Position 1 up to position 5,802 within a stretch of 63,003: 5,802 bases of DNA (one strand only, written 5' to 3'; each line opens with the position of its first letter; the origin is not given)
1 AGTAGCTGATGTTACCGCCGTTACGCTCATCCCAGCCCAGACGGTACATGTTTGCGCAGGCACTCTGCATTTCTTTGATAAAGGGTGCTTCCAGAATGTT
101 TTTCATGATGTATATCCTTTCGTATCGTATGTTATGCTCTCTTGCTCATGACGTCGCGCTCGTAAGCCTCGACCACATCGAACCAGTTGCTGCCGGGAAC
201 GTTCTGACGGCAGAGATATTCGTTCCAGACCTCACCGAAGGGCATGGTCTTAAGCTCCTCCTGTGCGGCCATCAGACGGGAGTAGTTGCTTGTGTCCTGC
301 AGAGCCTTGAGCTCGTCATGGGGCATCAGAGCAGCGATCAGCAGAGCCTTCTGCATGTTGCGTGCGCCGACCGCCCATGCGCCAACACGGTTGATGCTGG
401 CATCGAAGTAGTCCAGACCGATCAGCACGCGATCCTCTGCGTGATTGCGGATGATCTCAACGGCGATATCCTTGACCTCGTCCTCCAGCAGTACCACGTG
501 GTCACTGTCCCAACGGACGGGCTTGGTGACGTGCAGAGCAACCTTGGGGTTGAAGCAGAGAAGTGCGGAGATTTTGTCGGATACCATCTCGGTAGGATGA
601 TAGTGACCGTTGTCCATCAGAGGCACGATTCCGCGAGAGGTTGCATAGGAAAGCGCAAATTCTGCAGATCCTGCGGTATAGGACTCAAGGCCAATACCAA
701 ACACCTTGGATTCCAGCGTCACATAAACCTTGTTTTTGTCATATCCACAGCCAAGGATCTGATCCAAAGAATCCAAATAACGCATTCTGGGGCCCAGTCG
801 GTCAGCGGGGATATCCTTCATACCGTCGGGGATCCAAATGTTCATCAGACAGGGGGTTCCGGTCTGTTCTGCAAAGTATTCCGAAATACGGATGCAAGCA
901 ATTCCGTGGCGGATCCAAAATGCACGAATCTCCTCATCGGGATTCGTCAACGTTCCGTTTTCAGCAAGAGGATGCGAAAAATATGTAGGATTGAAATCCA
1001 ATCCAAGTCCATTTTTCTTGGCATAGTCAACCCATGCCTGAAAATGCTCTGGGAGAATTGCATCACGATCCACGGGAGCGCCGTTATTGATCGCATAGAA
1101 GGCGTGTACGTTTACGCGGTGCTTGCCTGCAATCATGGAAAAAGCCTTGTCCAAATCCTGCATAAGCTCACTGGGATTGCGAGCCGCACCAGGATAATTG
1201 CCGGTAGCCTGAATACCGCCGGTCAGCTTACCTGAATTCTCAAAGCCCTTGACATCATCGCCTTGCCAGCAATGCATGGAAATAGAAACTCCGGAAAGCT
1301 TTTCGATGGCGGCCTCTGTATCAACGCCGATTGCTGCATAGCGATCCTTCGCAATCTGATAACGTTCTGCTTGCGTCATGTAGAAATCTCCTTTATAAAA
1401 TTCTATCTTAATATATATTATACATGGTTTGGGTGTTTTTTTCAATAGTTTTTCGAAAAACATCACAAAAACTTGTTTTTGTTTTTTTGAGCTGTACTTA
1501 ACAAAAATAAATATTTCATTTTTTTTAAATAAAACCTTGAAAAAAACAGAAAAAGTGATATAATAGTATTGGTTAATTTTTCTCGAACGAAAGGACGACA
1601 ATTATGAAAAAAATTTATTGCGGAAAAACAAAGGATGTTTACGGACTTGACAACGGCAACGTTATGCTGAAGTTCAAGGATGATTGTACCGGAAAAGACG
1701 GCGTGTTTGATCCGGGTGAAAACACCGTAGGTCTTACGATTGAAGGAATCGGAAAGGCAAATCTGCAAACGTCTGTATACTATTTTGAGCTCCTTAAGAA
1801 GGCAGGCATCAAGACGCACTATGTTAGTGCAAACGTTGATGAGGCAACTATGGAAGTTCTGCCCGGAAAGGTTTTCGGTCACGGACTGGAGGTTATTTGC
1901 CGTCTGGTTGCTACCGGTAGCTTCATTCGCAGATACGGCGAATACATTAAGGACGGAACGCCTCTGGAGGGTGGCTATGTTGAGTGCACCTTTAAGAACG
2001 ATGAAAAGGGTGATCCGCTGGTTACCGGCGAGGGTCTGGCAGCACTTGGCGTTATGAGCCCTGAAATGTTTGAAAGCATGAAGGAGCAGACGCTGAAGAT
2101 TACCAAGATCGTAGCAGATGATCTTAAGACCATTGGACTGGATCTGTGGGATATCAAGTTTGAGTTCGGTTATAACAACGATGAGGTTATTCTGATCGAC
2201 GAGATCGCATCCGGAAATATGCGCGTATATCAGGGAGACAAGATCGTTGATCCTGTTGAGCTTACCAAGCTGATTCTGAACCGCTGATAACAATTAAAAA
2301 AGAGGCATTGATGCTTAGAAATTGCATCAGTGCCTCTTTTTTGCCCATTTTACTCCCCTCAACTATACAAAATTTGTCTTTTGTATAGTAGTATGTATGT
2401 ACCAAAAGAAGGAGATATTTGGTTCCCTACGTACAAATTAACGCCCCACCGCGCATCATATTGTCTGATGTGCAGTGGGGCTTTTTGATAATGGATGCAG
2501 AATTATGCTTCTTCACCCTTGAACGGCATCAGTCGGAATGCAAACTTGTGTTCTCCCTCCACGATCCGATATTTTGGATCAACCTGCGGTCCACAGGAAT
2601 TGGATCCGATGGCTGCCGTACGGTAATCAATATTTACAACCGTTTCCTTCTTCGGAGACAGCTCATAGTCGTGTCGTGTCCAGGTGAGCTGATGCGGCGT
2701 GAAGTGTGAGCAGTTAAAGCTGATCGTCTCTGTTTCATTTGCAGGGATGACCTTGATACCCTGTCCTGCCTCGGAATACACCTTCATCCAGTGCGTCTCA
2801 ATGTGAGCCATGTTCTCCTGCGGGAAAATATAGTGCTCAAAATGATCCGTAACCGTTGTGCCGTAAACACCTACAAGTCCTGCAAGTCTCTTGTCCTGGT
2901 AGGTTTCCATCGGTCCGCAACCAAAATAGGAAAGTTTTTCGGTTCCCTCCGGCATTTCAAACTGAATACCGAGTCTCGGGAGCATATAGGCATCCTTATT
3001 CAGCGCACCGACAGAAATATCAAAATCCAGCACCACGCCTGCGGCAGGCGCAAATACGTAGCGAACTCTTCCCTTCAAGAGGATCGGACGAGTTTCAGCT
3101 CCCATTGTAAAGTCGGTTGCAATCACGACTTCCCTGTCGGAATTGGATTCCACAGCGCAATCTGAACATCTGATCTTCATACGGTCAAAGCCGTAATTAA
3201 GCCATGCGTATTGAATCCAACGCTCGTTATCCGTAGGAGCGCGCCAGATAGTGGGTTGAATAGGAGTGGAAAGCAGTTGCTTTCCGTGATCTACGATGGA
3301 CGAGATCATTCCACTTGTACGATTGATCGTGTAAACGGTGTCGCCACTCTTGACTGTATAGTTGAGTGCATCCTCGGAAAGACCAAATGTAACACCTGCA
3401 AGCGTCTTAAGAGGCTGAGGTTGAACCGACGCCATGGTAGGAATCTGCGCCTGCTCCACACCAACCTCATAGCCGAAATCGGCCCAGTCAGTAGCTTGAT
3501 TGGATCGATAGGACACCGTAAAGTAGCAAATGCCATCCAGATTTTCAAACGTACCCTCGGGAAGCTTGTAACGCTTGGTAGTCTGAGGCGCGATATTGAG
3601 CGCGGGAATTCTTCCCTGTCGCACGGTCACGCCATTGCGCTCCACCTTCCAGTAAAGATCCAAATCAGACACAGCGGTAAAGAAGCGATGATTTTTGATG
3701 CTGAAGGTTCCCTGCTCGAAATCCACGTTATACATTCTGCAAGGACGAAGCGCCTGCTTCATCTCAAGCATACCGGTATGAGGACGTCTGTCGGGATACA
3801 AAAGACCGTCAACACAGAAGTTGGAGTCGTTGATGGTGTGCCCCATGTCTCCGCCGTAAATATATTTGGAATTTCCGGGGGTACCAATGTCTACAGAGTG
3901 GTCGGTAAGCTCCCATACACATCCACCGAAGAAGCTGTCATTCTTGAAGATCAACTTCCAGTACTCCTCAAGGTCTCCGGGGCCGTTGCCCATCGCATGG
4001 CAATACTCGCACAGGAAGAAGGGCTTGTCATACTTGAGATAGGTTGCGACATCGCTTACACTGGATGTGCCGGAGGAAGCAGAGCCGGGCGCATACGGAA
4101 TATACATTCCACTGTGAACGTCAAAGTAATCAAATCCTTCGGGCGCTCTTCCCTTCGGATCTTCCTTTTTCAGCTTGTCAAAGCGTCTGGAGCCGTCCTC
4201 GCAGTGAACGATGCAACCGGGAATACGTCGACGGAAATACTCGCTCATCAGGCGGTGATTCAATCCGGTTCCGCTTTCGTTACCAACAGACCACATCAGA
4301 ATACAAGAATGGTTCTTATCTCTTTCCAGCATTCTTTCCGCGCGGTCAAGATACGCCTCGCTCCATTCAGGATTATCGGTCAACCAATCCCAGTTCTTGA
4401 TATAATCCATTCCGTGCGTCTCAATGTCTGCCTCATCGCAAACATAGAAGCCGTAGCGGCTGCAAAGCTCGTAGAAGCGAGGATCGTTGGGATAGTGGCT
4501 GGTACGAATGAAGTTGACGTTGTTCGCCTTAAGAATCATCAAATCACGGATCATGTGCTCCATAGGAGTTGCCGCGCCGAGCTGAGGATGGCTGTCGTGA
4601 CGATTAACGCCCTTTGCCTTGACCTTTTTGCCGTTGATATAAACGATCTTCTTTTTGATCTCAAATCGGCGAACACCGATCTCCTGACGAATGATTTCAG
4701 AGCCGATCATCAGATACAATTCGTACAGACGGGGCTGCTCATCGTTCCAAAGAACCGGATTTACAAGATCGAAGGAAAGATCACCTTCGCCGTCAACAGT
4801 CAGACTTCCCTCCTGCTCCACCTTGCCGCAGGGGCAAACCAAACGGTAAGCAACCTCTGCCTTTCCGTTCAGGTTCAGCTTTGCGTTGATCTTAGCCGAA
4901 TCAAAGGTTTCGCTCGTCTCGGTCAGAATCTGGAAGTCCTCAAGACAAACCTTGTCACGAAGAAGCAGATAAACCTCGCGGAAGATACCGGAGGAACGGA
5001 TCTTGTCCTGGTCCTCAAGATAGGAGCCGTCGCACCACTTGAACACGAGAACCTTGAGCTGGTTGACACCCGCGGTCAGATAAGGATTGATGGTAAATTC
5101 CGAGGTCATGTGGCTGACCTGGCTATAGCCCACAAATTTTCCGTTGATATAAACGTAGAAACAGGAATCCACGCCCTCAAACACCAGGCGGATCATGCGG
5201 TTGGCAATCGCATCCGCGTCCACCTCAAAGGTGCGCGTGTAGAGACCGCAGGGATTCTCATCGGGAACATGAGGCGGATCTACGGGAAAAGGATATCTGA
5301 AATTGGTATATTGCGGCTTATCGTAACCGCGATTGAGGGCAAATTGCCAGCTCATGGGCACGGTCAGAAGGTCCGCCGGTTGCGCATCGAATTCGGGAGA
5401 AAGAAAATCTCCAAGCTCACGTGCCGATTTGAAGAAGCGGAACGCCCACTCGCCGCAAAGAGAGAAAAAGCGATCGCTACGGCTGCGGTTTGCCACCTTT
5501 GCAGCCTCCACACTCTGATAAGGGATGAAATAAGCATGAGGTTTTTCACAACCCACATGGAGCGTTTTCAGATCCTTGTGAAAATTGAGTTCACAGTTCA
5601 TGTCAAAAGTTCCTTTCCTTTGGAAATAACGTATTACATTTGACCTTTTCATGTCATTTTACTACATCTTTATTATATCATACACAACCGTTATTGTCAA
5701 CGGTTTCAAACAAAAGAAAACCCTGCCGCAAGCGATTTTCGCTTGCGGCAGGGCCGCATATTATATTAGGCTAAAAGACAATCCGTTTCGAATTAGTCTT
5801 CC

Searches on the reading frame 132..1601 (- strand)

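Call 12: search_protein_families(library=pfam, proteins=[window:132-1601:-], max_evalue=0.001)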
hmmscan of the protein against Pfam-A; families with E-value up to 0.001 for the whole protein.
window:132-1601:- (489 aa): 1 family
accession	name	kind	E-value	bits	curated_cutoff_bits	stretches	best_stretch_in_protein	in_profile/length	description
PF06134.17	RhaA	-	1.5e-182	607.9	22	1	78-488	4-417/417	L-rhamnose isomerase (RhaA)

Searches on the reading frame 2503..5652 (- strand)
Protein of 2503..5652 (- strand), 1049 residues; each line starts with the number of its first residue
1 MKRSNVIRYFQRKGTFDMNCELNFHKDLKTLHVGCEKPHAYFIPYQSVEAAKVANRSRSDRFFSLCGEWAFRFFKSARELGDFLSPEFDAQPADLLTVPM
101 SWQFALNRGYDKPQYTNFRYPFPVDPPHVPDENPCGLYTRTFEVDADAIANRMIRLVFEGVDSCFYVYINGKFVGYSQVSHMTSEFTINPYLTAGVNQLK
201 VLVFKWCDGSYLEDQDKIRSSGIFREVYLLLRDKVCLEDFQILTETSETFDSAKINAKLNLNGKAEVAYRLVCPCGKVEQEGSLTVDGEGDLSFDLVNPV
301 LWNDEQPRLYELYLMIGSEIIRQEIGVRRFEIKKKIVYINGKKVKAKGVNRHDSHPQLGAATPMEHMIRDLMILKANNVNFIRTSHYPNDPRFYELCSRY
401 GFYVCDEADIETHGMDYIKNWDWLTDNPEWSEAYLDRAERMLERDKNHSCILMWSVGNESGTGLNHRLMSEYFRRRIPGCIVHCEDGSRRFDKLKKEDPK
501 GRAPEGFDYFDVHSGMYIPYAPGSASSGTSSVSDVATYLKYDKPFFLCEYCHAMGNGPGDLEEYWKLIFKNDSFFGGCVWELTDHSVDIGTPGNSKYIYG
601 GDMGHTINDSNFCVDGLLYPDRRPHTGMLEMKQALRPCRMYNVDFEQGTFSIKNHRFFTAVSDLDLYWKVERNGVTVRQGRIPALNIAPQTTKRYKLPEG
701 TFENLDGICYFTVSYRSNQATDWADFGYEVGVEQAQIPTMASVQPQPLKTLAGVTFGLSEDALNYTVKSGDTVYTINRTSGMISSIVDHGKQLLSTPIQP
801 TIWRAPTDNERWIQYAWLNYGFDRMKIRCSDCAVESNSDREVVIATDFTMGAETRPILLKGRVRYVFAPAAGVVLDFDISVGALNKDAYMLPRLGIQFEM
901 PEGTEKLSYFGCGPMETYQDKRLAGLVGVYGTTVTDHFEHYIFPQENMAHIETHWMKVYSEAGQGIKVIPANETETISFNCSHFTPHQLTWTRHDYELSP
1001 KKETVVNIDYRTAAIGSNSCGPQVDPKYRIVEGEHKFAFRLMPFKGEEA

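Call 12: search_protein_families(library=pfam, proteins=[window:2503-5652:-], max_evalue=0.001)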
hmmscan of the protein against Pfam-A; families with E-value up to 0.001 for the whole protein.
window:2503-5652:- (1049 aa): 6 families
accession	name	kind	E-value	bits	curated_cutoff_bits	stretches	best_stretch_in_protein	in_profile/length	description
PF02836.23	Glyco_hydro_2_C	-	2e-80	270.6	21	1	331-636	2-298/302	Glycosyl hydrolases family 2, TIM barrel domain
PF02929.23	Bgal_small_N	-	2e-62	211.6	25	1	770-1041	3-248/248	Beta galactosidase small chain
PF02837.24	Glyco_hydro_2_N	-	1.3e-42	146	28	1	64-230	3-166/169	Glycosyl hydrolases family 2, sugar binding domain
PF16353.11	LacZ_4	-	1.9e-20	73.4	27.3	1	650-737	1-86/87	Beta-galactosidase, domain 4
PF22666.2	Glyco_hydro_2_N2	-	2.3e-08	34.7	27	1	138-202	52-116/167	Glycosyl hydrolase 2 galactose-binding domain-like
PF00703.27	Glyco_hydro_2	-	4.1e-05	24.7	23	1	237-328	3-109/109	Glycosyl hydrolases family 2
